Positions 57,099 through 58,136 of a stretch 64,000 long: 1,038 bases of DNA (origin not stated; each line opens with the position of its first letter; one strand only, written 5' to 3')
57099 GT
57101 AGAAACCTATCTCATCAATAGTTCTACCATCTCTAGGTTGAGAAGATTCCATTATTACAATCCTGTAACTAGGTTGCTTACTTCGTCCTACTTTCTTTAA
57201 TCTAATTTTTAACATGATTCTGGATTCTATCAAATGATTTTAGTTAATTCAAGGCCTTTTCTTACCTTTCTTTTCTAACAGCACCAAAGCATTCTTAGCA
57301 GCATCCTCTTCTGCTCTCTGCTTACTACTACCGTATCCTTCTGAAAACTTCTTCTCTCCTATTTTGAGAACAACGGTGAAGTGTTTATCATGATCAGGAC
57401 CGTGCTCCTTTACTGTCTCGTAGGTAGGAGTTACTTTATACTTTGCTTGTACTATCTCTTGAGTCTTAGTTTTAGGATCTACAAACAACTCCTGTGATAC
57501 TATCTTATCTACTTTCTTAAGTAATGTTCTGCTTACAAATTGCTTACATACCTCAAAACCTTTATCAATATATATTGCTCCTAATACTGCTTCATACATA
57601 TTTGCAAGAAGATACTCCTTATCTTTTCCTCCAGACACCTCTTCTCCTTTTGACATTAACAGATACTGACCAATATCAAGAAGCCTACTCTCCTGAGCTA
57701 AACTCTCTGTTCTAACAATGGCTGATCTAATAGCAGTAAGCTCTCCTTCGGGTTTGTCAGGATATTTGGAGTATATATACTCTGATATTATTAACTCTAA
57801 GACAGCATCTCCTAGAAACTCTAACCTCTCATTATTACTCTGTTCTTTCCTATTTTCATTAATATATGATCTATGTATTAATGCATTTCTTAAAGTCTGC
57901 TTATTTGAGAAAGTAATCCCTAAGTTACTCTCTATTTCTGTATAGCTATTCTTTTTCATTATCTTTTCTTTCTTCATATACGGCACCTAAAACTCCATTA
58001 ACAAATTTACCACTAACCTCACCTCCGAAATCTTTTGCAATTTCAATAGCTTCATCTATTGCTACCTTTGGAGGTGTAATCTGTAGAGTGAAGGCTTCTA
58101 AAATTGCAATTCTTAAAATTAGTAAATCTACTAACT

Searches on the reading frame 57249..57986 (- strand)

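Call 6: search_protein_families(library=pfam, proteins=[window:57249-57986:-], max_evalue=0.001)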
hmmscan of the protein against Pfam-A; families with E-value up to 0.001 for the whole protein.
window:57249-57986:- (245 aa): 5 families
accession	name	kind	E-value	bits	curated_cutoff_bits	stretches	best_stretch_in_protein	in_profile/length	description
PF14622.11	Ribonucleas_3_3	-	1.7e-38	132.1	35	1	28-158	1-127/128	Ribonuclease-III-like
PF00636.31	Ribonuclease_3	-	3.9e-26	92.2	27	1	53-143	1-102/102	Ribonuclease III domain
PF00035.32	dsrm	-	1.9e-14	54.4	23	1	171-234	1-63/66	Double-stranded RNA binding motif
PF22935.1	RM44_endonuclase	-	4.7e-08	33.6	27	1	22-137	13-138/139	Large ribosomal subunit protein mL44, endonuclease domain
PF24995.1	DSRM_2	-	0.00015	22.6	27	1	195-238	37-78/79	dsRNA binding domain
